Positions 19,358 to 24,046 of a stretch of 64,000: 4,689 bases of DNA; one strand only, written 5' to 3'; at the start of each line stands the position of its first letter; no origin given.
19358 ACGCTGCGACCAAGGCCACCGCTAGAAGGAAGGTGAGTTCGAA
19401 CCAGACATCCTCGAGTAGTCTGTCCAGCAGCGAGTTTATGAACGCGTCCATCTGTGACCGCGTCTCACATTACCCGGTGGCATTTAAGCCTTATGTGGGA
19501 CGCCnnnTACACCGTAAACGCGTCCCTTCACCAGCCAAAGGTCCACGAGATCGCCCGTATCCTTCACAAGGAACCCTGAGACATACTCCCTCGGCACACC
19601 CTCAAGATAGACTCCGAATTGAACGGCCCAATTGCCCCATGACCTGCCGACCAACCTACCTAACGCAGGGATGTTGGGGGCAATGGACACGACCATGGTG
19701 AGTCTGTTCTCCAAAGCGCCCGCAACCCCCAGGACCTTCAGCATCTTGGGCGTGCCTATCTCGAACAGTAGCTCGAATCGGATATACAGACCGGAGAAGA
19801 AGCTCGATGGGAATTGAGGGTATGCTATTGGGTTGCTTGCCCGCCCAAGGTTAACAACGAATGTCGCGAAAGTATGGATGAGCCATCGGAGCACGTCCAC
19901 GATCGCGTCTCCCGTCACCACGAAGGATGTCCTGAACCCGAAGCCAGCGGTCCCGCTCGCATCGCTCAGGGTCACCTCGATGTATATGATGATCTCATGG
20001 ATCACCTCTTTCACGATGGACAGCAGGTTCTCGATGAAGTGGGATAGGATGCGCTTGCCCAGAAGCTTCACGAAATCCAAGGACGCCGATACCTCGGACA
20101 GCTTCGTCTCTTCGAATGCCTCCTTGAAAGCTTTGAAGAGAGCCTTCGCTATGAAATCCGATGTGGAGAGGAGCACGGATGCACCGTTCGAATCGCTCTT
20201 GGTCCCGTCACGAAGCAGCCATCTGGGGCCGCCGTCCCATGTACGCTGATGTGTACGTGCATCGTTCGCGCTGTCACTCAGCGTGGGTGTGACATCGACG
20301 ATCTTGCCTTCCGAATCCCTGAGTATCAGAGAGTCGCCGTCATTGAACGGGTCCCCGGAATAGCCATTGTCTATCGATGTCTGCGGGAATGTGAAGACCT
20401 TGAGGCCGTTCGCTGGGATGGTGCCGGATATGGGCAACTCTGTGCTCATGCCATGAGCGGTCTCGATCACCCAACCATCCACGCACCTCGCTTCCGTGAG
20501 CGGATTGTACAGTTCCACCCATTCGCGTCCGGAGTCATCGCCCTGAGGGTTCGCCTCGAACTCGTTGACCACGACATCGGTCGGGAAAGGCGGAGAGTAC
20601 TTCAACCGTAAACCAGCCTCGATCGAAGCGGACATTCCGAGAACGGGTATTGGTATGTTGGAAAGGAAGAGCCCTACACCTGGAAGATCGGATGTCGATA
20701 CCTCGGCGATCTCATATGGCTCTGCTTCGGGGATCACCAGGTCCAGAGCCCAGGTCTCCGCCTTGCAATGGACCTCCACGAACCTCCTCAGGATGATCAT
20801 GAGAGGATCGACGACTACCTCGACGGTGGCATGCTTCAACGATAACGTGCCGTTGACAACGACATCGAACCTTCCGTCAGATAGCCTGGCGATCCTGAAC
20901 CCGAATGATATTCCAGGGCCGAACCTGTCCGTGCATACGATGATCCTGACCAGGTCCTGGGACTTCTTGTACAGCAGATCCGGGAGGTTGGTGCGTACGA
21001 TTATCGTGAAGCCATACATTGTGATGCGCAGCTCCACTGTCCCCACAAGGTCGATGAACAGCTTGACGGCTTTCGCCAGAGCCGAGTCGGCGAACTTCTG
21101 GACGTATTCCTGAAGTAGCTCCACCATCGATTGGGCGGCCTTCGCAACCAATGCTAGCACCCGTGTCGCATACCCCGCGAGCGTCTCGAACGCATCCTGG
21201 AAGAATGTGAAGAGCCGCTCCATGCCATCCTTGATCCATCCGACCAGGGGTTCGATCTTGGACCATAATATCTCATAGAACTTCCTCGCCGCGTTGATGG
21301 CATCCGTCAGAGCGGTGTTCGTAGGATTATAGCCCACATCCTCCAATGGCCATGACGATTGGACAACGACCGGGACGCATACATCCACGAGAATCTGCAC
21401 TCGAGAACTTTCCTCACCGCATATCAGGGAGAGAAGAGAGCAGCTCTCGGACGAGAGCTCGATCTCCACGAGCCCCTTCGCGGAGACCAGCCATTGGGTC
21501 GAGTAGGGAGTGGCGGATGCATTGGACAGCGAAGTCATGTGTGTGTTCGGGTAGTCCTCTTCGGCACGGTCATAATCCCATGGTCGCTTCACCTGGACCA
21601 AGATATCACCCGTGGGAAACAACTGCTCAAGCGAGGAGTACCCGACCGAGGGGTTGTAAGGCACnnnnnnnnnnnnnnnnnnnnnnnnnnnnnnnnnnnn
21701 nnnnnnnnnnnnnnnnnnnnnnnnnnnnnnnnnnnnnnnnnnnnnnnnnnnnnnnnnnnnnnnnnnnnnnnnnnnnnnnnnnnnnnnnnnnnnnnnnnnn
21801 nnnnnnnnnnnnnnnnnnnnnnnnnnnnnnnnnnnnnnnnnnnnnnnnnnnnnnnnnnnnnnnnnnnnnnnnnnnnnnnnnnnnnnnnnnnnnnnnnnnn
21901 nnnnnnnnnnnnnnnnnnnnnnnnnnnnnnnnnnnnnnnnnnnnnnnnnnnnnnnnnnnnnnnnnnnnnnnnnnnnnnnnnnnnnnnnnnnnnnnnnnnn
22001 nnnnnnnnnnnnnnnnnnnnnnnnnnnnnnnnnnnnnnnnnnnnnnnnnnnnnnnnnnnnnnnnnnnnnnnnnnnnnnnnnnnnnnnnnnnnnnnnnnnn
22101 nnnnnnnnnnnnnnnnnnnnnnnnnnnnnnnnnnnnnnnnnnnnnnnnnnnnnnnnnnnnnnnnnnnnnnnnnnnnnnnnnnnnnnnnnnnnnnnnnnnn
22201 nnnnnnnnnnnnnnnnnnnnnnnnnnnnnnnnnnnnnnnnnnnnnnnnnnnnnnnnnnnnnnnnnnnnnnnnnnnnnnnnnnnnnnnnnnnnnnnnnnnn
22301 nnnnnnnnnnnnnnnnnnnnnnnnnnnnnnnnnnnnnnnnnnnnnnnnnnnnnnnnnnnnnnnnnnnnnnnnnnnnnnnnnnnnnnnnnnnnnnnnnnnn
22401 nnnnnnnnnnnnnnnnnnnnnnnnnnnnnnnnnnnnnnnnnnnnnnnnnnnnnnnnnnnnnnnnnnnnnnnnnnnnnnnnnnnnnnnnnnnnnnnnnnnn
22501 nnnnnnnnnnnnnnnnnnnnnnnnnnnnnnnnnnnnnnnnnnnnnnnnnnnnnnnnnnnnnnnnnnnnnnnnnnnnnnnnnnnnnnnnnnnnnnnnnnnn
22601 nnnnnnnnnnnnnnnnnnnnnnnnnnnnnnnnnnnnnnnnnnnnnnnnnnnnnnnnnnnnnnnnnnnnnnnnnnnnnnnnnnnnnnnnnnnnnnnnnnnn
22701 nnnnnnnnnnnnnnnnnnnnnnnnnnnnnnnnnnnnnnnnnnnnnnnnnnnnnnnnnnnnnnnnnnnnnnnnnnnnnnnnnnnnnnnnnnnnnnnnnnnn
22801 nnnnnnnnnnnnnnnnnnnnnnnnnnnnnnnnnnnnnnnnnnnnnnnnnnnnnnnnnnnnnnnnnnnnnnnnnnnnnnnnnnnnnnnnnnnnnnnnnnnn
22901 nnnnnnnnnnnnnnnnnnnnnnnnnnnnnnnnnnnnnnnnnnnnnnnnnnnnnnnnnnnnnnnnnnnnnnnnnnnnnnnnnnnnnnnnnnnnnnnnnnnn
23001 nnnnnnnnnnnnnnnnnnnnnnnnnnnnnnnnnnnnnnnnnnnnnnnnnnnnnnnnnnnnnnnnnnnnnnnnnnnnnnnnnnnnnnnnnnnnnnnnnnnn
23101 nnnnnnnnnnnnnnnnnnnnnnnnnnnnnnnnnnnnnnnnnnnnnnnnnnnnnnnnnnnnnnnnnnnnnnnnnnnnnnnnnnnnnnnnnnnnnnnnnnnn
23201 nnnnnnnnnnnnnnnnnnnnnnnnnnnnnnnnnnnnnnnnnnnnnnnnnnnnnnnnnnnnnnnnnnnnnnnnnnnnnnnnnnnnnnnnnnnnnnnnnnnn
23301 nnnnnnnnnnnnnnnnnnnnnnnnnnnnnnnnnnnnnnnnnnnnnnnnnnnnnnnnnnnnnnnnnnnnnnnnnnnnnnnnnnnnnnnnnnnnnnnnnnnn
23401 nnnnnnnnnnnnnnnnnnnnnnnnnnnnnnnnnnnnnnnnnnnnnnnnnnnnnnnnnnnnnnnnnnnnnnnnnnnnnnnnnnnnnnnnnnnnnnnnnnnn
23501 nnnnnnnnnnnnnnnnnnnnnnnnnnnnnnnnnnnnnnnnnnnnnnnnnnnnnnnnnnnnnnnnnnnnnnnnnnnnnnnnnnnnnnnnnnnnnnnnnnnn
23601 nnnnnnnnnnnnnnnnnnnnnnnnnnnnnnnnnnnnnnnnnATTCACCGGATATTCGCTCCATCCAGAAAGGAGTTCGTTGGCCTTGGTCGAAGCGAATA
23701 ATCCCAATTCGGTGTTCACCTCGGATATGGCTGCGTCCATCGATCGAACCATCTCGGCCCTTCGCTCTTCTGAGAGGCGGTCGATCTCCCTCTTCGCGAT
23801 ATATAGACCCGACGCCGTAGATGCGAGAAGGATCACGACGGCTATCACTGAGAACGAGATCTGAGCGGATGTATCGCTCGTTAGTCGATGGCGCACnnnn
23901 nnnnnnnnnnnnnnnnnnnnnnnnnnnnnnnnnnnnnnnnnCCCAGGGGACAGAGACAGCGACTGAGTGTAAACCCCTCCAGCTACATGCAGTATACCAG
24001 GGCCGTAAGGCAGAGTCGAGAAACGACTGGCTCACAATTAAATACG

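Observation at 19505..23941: Giant 1478-aa membrane-anchored orphan protein with a single lamin-tail domain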

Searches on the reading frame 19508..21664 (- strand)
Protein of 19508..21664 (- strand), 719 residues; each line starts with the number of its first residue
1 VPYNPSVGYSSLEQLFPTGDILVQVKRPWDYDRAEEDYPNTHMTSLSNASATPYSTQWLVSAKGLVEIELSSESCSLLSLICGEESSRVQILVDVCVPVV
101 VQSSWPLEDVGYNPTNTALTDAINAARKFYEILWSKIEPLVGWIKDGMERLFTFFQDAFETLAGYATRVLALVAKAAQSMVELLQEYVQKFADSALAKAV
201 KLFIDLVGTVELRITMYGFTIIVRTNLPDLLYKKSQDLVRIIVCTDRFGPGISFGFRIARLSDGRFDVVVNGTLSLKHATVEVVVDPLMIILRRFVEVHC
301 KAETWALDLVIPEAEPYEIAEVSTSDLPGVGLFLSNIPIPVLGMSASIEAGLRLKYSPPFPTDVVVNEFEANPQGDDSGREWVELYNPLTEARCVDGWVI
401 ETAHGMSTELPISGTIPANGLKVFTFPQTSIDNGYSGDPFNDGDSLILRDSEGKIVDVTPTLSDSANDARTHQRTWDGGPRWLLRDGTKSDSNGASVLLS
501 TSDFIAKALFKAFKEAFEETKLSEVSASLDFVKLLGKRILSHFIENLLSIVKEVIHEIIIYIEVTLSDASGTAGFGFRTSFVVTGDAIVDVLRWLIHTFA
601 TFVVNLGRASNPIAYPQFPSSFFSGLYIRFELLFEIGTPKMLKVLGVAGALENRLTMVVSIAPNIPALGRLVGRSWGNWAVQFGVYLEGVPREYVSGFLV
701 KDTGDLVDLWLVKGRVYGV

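Call 29: predict_structure(alignment_id=A3)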
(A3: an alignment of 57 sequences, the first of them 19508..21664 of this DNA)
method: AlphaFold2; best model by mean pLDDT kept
length: 719 residues; sequences in the alignment: 57
mean_pLDDT: 65.4   pTM: 0.56
mean pLDDT of the five models: 65.4, 63.2, 62.1, 60.9, 60.2
residues with pLDDT >= 90: 20; 70-90: 325; 50-70: 179; < 50: 195
segments of 3 or more residues with pLDDT < 50: 1-5, 13-61, 73-85, 98-128, 137-144, 158-177, 195-197, 229-235, 373-377, 433-439, 441-443, 496-502, 641-651
pLDDT, mean of each block of 10 residues (from residue 1): 48 47 36 41 33 42 55 46 52 52 40 39 48 49 48 48 42 47 52 49 52 73 63 54 75 75 65 83 76 78 87 82 76 68 72 80 79 50 81 85 62 82 73 48 65 74 56 72 73 52 62 76 60 79 80 85 78 76 89 87 82 82 88 70 45 71 87 81 84 63 72 86
secondary structure, 60 per line:
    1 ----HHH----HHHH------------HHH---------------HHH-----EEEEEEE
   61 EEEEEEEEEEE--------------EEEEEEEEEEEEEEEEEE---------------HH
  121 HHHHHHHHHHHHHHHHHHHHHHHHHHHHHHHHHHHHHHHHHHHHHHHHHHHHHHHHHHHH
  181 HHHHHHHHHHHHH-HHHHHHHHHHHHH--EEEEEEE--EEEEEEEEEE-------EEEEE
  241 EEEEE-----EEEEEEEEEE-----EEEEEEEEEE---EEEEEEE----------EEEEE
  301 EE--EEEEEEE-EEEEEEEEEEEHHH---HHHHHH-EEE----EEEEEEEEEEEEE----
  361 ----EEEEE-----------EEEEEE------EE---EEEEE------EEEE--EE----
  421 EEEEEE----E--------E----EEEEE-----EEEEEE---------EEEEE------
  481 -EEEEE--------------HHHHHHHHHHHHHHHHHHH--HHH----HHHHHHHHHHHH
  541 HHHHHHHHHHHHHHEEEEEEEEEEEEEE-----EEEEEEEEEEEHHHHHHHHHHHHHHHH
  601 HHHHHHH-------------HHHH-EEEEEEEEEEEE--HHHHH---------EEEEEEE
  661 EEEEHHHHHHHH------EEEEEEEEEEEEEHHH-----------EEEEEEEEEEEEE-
elements in order (helices of 4 or more, strands of 3 or more residues): H12-15 E54-71 E86-103 H119-193 H195-207 E210-216 E219-228 E236-245 E251-260 E266-275 E279-285 E296-302 E305-311 E313-323 H330-335 E337-339 E344-356 E365-369 E381-386 E398-402 E409-412 E421-426 E445-449 E455-460 E470-474 E482-486 H501-519 H529-554 E555-568 E574-584 H585-607 H621-624 E626-637 H640-644 E654-664 H665-672 E679-691 E706-718

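Call 34: fold_search(model_id=the predicted structure, library=pdb)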
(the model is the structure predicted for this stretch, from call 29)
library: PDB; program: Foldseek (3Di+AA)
matches with E <= 10: 572; with E <= 0.001: 8
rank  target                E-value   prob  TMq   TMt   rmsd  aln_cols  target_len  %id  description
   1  2y0h                  1.6e-04  0.82  0.10  0.18  24.6       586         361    8  Crystal Structure of Pseudomonas Aeruginosa OpdL (released 2011-12-21)
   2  7yvd_C                3.7e-04  1.00  0.09  0.41  12.9       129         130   19  The crystal structure of the progerin C-terminal peptide and the Ig-like domain of lamin A/C (released 2023-08-30)
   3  3sys_B                4.4e-04  0.57  0.10  0.16  25.4       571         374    8  Improved crystal structure of Pseudomonas aeruginosa OccK1 (OpdK) (released 2012-02-08)
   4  7crg_B                5.1e-04  1.00  0.10  0.42  13.5       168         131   15  Beta-strand-mediated dimeric formation of the extended Ig-like domains of human lamin A/C (released 2021-08-25)
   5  2y2x_B                6.3e-04  0.51  0.10  0.16  25.4       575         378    8  Crystal Structure of Pseudomonas Aeruginosa OpdK with Vanillate (released 2011-12-28)
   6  7crg_A                7.3e-04  1.00  0.09  0.42  13.5       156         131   17  Beta-strand-mediated dimeric formation of the extended Ig-like domains of human lamin A/C (released 2021-08-25)
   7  2y2x_A                7.7e-04  0.54  0.10  0.16  25.2       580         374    8  Crystal Structure of Pseudomonas Aeruginosa OpdK with Vanillate (released 2011-12-28)
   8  4fsp                  9.0e-04  0.23  0.08  0.14  26.1       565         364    7  Crystal Structure of Pseudomonas aeruginosa OccK11 (OpdR) (released 2013-07-24)
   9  1ifr                  1.2e-03  1.00  0.10  0.50   7.4       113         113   20  Structure of Lamin A/C Globular Domain (released 2002-07-17)
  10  6ghd_B                1.4e-03  1.00  0.09  0.44  12.4       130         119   18  Structural analysis of the ternary complex between lamin A/C, BAF and emerin identifies an interface disrupted in auto (released 2018-08-08)
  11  6ghd_F                1.7e-03  1.00  0.10  0.49   6.7       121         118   18  Structural analysis of the ternary complex between lamin A/C, BAF and emerin identifies an interface disrupted in auto (released 2018-08-08)
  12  6rpr_B                1.7e-03  1.00  0.09  0.45   6.9       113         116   18  LEM domain of Emerin mutant T43I in complex with BAF dimer and the Igfold of the lamin A/C (released 2020-03-04)
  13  9kn3_A                2.7e-03  0.16  0.08  0.08  25.6       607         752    6  Cryo-EM structure of LptDEM complex from Escherichia coli (released 2025-07-23)
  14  2qtk_A                2.8e-03  0.30  0.10  0.16  24.7       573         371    8  Crystal Structure of the outer membrane protein opdK from Pseudomonas aeruginosa (released 2008-06-24)
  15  4ft6                  2.9e-03  0.30  0.10  0.16  25.9       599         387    9  Crystal Structure of Pseudomonas aeruginosa OccK9 (OpdG) (released 2013-07-24)
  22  3jt0_A                5.2e-03  1.00  0.09  0.51   7.6       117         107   15  Crystal Structure of the C-terminal fragment (426-558) Lamin-B1 from Homo sapiens, Northeast Structural Genomics Conso (released 2009-09-22)
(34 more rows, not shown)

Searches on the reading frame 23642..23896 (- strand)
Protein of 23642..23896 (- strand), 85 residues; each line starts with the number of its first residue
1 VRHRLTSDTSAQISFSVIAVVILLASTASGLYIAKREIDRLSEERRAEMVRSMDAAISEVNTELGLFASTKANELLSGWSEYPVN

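Call 84: search_solved_structures(query=A6, max_evalue=10, show_alignments=3)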
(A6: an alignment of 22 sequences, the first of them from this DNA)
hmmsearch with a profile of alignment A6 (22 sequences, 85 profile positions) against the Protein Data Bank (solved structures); distinct sequences matched with E-value up to 10: 16.
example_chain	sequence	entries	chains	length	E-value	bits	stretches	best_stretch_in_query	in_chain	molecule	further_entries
1iyj_B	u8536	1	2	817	0.27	14.7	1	27-76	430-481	breast cancer susceptibility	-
7usc_E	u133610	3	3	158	0.46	13.9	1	26-81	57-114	Abl interactor 2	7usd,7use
3p8c_F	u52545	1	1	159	0.48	13.9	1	26-81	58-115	Abl interactor 2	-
6agf_A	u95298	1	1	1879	0.67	13.4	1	23-73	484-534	Sodium channel protein type 4 subunit alpha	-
3sja_C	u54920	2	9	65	1.1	12.7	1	41-70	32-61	Golgi to ER traffic protein 1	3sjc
2maj_A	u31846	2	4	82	1.2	12.6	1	43-82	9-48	Stromal interaction molecule 1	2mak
1ld4_E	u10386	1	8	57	1.3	12.4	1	35-69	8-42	GENERAL CONTROL PROTEIN GCN4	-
1ysa_C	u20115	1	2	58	1.4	12.4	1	35-69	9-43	PROTEIN (GCN4)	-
1dgc_A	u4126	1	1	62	1.7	12.1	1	35-69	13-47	PROTEIN (GCN4)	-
2dgc_A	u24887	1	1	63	1.7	12.1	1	35-69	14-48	PROTEIN (GCN4)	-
4n78_F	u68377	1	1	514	2.2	11.8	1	26-80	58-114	Abl interactor 2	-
5wq4_C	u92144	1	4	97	2.5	11.6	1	37-79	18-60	Optineurin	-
7w77_D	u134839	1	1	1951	2.8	11.4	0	23-73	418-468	Sodium channel protein type 3 subunit alpha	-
2n28_A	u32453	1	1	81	2.9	11.4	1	18-54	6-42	Protein Vpu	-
7w7f_D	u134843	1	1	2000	3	11.3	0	23-73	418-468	Sodium channel protein type 3 subunit alpha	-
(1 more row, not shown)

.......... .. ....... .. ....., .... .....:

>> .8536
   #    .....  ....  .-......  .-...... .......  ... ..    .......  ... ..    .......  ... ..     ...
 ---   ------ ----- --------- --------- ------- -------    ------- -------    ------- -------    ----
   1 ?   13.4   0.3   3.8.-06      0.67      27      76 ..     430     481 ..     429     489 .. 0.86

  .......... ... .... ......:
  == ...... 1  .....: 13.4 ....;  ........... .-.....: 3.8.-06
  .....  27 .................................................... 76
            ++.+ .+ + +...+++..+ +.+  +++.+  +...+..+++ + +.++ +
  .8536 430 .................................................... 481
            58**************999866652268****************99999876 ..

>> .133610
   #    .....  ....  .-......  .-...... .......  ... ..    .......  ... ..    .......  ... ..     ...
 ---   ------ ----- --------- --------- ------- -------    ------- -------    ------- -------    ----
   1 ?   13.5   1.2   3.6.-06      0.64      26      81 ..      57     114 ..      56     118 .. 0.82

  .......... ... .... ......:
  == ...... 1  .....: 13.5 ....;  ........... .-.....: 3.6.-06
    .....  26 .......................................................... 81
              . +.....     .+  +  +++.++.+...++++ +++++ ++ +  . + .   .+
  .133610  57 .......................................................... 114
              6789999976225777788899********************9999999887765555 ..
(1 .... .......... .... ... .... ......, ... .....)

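Call 85: search_protein_families(library=pfam, alignment_id=A6, max_evalue=10)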
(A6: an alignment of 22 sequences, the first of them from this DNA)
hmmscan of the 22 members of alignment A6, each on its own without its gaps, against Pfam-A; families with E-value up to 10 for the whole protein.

A. member 1, seq(85 aa): 1 family
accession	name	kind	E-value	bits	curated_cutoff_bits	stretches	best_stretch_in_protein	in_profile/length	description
PF07271.16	Cytadhesin_P30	-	0.34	10.9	40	1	14-61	73-120/275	Cytadhesin P30/P32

B. families by the number of members that match (of 22 scanned): 30 families (the first 25 are shown)
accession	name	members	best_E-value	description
PF23957.1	DUF7286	14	1.1e-05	Family of unknown function (DUF7286)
PF06305.16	LapA_dom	2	0.056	Lipopolysaccharide assembly protein A domain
PF20332.3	DUF6627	1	0.0018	Family of unknown function (DUF6627)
PF20087.4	DUF6479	1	0.0095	Family of unknown function (DUF6479)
PF09680.15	YjcZ_2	1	0.013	Family of unknown function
PF14538.11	Raptor_N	1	0.038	Raptor N-terminal CASPase like domain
PF15820.10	ECSCR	1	0.046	Endothelial cell-specific chemotaxis regulator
PF14434.11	Imm6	1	0.062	Immunity protein Imm6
PF04999.18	FtsL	1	0.063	Cell division protein FtsL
PF19727.4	DUF6219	1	0.067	Family of unknown function (DUF6219)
PF03806.19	ABG_transport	1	0.068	AbgT putative transporter family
PF01275.24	Myelin_PLP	1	0.075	Myelin proteolipid protein (PLP or lipophilin)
PF24838.2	8xMP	1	0.079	Octameric membrane protein family (8xMP)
PF07672.19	MFS_Mycoplasma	1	0.091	Mycoplasma MFS transporter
PF15330.11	SIT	1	0.093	SHP2-interacting transmembrane adaptor protein, SIT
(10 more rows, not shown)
